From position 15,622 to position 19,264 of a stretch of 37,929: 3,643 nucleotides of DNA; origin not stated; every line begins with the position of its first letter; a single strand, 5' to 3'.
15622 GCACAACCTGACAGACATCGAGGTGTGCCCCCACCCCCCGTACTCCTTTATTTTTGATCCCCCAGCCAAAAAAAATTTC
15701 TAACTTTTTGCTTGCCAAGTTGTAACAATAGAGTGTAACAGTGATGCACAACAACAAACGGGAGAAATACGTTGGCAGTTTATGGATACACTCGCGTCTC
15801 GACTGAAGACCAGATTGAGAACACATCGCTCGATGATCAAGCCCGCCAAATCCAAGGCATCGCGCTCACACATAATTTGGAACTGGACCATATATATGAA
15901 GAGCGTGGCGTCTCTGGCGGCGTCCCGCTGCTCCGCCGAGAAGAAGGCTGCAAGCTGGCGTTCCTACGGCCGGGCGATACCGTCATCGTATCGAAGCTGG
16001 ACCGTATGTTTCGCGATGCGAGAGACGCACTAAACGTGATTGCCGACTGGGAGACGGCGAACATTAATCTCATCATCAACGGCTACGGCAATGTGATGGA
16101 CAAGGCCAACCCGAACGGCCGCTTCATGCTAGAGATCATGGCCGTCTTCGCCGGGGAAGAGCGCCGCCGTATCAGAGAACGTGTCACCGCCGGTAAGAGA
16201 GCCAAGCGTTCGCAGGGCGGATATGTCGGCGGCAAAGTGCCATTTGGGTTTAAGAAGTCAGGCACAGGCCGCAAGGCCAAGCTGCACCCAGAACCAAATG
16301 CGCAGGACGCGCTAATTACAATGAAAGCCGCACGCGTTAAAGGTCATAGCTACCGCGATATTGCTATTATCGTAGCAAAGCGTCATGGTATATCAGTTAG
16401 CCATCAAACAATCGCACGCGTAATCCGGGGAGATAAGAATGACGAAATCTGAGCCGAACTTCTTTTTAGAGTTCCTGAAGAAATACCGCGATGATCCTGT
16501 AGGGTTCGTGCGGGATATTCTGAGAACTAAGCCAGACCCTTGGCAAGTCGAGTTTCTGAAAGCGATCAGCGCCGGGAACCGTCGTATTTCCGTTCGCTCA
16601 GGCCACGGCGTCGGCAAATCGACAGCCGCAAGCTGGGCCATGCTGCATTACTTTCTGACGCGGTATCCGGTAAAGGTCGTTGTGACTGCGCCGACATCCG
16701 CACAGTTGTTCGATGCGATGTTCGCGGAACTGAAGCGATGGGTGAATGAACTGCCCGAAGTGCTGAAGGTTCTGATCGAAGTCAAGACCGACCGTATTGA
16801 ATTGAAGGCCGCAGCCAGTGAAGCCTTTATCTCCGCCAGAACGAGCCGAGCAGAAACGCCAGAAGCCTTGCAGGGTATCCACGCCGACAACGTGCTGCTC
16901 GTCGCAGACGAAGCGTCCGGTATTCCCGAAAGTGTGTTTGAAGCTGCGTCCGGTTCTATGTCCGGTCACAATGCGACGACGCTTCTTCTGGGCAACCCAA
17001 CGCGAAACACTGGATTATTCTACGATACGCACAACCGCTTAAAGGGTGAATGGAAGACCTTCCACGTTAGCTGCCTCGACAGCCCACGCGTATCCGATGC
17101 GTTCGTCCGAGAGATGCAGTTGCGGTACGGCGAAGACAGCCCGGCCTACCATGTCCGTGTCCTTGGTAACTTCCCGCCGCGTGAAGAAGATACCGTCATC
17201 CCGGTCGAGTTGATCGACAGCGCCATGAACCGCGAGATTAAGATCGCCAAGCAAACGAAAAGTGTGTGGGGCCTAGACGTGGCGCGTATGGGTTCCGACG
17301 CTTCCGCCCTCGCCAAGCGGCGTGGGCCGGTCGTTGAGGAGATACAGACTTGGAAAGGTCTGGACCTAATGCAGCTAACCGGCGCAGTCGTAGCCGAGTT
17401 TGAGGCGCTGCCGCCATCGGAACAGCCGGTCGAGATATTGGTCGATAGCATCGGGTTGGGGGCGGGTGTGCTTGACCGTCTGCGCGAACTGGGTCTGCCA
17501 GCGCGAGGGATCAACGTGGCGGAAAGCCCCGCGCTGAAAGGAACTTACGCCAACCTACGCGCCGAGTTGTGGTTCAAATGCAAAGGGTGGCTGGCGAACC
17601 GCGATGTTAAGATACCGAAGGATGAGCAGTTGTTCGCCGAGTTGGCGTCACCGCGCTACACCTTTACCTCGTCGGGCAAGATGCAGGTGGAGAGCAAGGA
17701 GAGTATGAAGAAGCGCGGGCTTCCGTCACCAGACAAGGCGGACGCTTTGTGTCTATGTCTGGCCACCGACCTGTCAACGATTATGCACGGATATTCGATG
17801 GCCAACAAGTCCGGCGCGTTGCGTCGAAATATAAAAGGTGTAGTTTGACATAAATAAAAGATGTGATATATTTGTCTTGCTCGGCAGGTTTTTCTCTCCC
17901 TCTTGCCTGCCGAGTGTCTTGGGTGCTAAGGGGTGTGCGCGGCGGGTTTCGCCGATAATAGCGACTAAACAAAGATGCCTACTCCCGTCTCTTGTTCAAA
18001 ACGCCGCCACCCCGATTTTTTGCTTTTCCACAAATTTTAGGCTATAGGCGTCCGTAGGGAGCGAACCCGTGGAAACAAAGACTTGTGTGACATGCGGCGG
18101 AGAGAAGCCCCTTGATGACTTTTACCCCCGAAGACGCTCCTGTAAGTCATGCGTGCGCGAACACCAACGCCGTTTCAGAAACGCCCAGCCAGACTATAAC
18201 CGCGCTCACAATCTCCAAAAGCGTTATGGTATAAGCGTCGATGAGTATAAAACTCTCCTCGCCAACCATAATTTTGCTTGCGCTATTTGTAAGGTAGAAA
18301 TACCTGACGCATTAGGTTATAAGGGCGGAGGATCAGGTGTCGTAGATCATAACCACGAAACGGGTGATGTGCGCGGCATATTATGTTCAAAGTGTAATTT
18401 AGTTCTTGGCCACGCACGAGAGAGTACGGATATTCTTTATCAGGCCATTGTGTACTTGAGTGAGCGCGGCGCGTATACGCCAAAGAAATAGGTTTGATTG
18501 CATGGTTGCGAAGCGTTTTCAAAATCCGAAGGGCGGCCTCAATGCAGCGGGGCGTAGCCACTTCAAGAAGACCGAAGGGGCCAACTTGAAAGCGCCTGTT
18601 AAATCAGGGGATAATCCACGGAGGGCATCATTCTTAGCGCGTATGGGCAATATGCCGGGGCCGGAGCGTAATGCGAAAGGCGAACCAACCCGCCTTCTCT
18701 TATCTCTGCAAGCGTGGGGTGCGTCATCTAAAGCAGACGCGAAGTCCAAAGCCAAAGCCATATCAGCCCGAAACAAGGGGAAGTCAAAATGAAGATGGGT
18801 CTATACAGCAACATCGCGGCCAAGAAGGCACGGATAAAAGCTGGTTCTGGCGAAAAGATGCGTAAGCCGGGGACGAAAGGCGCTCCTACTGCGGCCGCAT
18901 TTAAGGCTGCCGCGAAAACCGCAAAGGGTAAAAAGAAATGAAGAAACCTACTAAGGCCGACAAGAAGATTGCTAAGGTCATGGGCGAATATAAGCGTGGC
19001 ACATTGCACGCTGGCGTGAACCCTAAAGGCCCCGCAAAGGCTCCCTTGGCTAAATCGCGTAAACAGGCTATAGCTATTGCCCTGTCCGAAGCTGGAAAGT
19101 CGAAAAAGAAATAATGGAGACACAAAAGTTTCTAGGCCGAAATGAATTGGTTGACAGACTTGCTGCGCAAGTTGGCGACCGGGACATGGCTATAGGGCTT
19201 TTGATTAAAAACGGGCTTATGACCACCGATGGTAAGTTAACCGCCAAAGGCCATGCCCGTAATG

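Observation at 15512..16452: Small serine recombinase in the terS slot, preceded by an inverted-repeat-bracketed 204-bp segment (possible invertible switch or res-like site)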

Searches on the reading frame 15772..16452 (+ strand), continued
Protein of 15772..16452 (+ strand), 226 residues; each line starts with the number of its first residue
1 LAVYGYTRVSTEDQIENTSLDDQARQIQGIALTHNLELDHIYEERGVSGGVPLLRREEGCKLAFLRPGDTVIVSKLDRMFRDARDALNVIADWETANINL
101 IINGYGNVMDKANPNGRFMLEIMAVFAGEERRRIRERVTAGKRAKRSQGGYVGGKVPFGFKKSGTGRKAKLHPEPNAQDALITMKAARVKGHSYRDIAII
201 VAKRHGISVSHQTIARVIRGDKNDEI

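Call 64: fold_search(model_id=the predicted structure, library=pdb)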
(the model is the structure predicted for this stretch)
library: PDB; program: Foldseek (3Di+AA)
matches with E <= 10: 597; with E <= 0.001: 47
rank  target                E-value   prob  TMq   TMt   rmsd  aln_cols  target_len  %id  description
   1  9iu2_A                8.2e-11  1.00  0.55  0.28  10.2       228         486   20  Cryo-EM structure of the large serine recombinase Bxb1 in complex with attP and attB (GT/TT CDN) in the pre-strand exc (released 2026-03-04)
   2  1gdt_A                4.1e-10  1.00  0.46  0.54   8.0       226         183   23  CRYSTAL STRUCTURE OF A SITE-SPECIFIC RECOMBINASE, GAMMA-DELTA RESOLVASE COMPLEXED WITH A 34 BP CLEAVAGE SITE (released 1996-04-03)
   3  5cy1_B                4.6e-10  1.00  0.42  0.52   9.0       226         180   22  Tn3 resolvase - site III complex crystal form I (released 2017-01-11)
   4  5cy1_A                1.0e-09  1.00  0.45  0.54  12.3       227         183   22  Tn3 resolvase - site III complex crystal form I (released 2017-01-11)
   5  5cy2_A                1.0e-09  1.00  0.44  0.54  11.6       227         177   22  Tn3 resolvase - site III complex crystal form II (released 2017-01-11)
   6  1zr2_A                1.9e-09  1.00  0.43  0.52  10.8       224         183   23  Structure of a Synaptic gamma-delta Resolvase Tetramer Covalently Linked to two Cleaved DNAs (released 2005-08-30)
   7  5cy2_E                2.3e-09  1.00  0.44  0.54  11.8       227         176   22  Tn3 resolvase - site III complex crystal form II (released 2017-01-11)
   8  2gm4_A                3.3e-09  1.00  0.41  0.50   9.6       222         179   24  An activated, tetrameric gamma-delta resolvase: Hin chimaera bound to cleaved DNA (released 2006-06-27)
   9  2gm4_B                4.2e-09  1.00  0.41  0.50  10.6       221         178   22  An activated, tetrameric gamma-delta resolvase: Hin chimaera bound to cleaved DNA (released 2006-06-27)
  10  1zr2_B                5.1e-09  1.00  0.40  0.48  11.2       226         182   22  Structure of a Synaptic gamma-delta Resolvase Tetramer Covalently Linked to two Cleaved DNAs (released 2005-08-30)
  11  2r0q_C                7.2e-08  1.00  0.38  0.43   9.8       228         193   21  Crystal structure of a serine recombinase- DNA regulatory complex (released 2008-04-01)
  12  9dxd_A                1.4e-07  1.00  0.40  0.21   9.7       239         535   20  attLmm bound serine integrase and RDF complex in the pre-rotation state (released 2026-01-21)
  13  2gm5_B                1.5e-07  1.00  0.42  0.78   2.8       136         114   24  An activated, truncated gamma-delta resolvase tetramer (released 2006-06-27)
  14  2gm5_A                1.8e-07  1.00  0.43  0.74   3.2       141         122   26  An activated, truncated gamma-delta resolvase tetramer (released 2006-06-27)
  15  2rsl_A                2.2e-07  1.00  0.42  0.77   3.1       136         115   25  REFINEMENT OF GAMMA DELTA RESOLVASE REVEALS A STRIKINGLY FLEXIBLE MOLECULE (released 1994-04-30)
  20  2r0q_D                9.0e-07  1.00  0.38  0.44  16.0       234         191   18  Crystal structure of a serine recombinase- DNA regulatory complex (released 2008-04-01)
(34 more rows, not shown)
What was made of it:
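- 15772..16452 (+): Small serine recombinase, 226 aa. TTG start, with GGGAG 7 nt upstream. Resolvase catalytic domain, long helix E, then a beta-hairpin and a three-helix DNA-binding domain. Best fold matches are Bxb1 integrase, then gamma-delta and Tn3 resolvase (call 64).
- On Serine recombinase, resolvase/invertase type (PF00239): Fold matches to gamma-delta, Tn3, Sin and Gin (call 64).
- Closest known: Sin. Same: The Sin-site II complex is among the fold matches (call 64, entry 2r0q).
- Closest known: Large serine integrases. Same: The top fold match covers all 226 residues (call 64).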

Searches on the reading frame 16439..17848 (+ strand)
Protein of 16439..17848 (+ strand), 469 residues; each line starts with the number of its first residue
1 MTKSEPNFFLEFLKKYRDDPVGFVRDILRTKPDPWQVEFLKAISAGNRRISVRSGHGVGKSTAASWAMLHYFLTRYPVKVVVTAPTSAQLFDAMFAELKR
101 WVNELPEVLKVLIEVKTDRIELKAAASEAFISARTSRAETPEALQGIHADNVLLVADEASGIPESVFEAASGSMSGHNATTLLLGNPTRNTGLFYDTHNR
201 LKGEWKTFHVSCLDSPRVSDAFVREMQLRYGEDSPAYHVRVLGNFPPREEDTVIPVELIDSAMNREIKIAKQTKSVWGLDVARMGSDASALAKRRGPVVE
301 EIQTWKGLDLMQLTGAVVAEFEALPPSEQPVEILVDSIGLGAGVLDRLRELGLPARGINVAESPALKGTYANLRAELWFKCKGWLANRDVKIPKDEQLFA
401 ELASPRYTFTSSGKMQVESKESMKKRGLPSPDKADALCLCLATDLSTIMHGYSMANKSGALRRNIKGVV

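Call 4: search_protein_families(library=pfam, proteins=[window:16439-17848:+], max_evalue=0.01)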
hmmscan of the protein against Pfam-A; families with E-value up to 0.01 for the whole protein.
window:16439-17848:+ (469 aa): 4 families
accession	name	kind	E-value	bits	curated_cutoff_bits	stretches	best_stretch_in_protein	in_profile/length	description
PF03237.21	Terminase_6N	-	4.2e-07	30.3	22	1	55-258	5-212/215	Terminase large subunit, T4likevirus-type, N-terminal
PF05127.21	NAT10_TcmA_helicase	-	7.6e-06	26.3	22.7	1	53-171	3-110/176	RNA cytidine acetyltransferase NAT10/TcmA, helicase domain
PF00270.35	DEAD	-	1.3e-05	25.5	26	1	34-162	2-129/167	DEAD/DEAH box helicase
PF05876.18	GpA_ATPase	-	4.3e-05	23.7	25.6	1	29-168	8-146/247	Phage terminase large subunit gpA, ATPase domain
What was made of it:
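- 16439..17848 (+): Large terminase subunit (TerL). It overlaps the recombinase stop by 14 nt. PF03237 (call 4).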

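Call 42: find_related_loci(query=A1, collection=genome_contigs, flank=10000)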
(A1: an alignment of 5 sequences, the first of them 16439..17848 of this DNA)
Query A1 (469 aa) in genome_contigs; peptide patterns used: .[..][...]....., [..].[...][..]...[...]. (x = any residue, [..] = any of these).
165 stretches matched a pattern; 56 encode a relative of the query (tblastn E <= 1e-3); 55 distinct loci.
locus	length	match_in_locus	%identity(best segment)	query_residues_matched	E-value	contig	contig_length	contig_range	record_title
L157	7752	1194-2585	69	7-468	0e+0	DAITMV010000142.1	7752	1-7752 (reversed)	MAG TPA_asm: Burkholderiaceae bacterium isolate CTOTU9745 NODE_1751_length_7752_cov_4.937118, whole genome shotgun seque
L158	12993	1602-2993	66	7-468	0e+0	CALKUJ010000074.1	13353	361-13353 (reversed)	MAG TPA_asm: uncultured Polynucleobacter sp. isolate SRR6231135_bin.89_CONCOCT_v1.1_MAG genome assembly, contig: ERZ6502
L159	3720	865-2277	63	1-469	0e+0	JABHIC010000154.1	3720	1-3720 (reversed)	MAG: Gammaproteobacteria bacterium isolate SI037_bin54 k141_1012571, whole genome shotgun sequence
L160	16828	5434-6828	65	7-469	0e+0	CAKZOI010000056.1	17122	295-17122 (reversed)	MAG TPA_asm: uncultured Opitutae bacterium isolate ERR2094175_bin.4_CONCOCT_v1.1_MAG genome assembly, contig: ERZ650154.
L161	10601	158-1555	64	5-469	0e+0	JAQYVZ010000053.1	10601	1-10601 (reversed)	MAG: Desulfuromonadales bacterium isolate Pyr_d60_bin35 Pyr_d60_bin.35.orig_d60_contig-145_4066, whole genome shotgun se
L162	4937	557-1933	66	12-469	0e+0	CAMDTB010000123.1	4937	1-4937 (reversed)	MAG: Rhizobium sp. Q54 isolate ZE-13nov19-169 genome assembly, contig: ZE-13nov19-C40097, whole genome shotgun sequence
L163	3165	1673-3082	64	1-465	0e+0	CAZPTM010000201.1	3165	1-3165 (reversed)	MAG TPA_asm: uncultured Limnohabitans sp. isolate SRP249901_co1_18 genome assembly, contig: NODE_35593_length_3165_cov_7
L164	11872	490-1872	63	7-468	0e+0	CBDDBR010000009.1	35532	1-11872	MAG: Candidatus Endobugula sp. isolate 73d825ba-52ec-47e5-9f5f-4c5bb960f89a genome assembly, contig: contig_9, whole gen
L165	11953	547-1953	98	1-469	0e+0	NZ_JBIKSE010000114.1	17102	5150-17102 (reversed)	MAG: Arenimonas sp. isolate ME2015-06-23_3300042314_group6_bin134 Rohwer_bin2497_scaffold_1501_c1, whole genome shotgun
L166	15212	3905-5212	64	7-443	0e+0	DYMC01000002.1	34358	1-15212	MAG TPA_asm: Lentisphaera sp. isolate SulCav_AS07-7_55_126 SulCav_AS07_7_1137_length_34358_cov_42_119960, whole genome s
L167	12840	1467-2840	59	9-469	0e+0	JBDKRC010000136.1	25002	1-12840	MAG: Armatimonadia bacterium isolate 5_bin.152 c_000000902238, whole genome shotgun sequence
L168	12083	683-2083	57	7-469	7e-179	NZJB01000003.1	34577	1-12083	MAG: Gammaproteobacteria bacterium isolate MED581 78913, whole genome shotgun sequence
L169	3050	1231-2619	57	7-468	0e+0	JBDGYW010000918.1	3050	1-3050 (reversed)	MAG: Gemmatimonadota bacterium isolate M3-38_Bin_161 M3-38_Bin_161_scaffold_281533, whole genome shotgun sequence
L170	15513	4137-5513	64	12-469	0e+0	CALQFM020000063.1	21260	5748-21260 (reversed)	MAG: Candidatus Kuenenia stuttgartiensis isolate HRS-HS13-bin-176 genome assembly, contig: HRSG-H13-C3780, whole genome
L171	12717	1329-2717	59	4-469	2e-135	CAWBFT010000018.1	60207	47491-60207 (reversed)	MAG: uncultured Gammaproteobacteria bacterium isolate MFD04716.bin.2.275 genome assembly, contig: contig_14789, whole ge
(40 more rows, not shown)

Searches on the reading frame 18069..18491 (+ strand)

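Call 4: search_protein_families(library=pfam, proteins=[window:18069-18491:+], max_evalue=0.01)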
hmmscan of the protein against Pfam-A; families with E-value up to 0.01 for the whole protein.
window:18069-18491:+ (140 aa): 2 families
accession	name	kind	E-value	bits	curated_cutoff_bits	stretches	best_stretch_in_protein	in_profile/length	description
PF02945.21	Endonuclease_7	-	3e-20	72.3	23.6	1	47-131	2-81/82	Recombination endonuclease VII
PF03110.19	SBP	-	0.0064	17.2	27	0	3-38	39-74/75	SBP domain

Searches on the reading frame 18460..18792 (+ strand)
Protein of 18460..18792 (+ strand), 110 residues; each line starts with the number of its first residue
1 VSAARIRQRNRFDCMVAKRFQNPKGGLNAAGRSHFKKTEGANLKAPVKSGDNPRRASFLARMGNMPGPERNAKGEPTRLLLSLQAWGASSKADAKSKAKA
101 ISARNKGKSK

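Call 19: search_protein_families(library=phrogs, proteins=[window:18460-18792:+], max_evalue=0.001)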
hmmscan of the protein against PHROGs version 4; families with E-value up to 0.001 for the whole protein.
window:18460-18792:+ (110 aa): 8 families
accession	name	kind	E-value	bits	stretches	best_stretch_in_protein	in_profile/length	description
phrog_4689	-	unknown function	6.3e-22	79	1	16-87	23-98/99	-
phrog_727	-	unknown function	7.3e-11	42.9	1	19-95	357-437/450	-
phrog_10538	-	unknown function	1.6e-09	39.2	1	22-87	88-155/156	-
phrog_11180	-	unknown function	2.8e-09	38.6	1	18-86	67-139/141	-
phrog_10346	-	unknown function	4.2e-09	36.8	1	17-86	449-523/525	-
phrog_3477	-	unknown function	7.4e-09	35.6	1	18-86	855-926/928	-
phrog_30733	-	unknown function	5.6e-08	33.5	1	18-86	262-334/336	-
phrog_28131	-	unknown function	0.0002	21.6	1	18-86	301-370/372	-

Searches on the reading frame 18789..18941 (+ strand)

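Call 19: search_protein_families(library=phrogs, proteins=[window:18789-18941:+], max_evalue=0.001)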
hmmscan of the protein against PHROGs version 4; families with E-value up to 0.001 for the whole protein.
window:18789-18941:+ (50 aa): 2 families
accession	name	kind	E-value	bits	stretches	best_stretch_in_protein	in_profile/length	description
phrog_16028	-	unknown function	4e-23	82.4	1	1-48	2-49/50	-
phrog_22379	-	unknown function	3.8e-05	24.2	1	2-47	339-379/435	-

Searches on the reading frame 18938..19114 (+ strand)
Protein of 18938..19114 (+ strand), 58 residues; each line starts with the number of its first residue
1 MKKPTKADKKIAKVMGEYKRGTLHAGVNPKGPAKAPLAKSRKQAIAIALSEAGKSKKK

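Call 19: search_protein_families(library=phrogs, proteins=[window:18938-19114:+], max_evalue=0.001)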
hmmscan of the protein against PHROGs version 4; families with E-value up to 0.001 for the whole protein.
window:18938-19114:+ (58 aa): 1 family
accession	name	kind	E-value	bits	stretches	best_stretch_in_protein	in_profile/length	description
phrog_2423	-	unknown function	0.00028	21.8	1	39-58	24-43/52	-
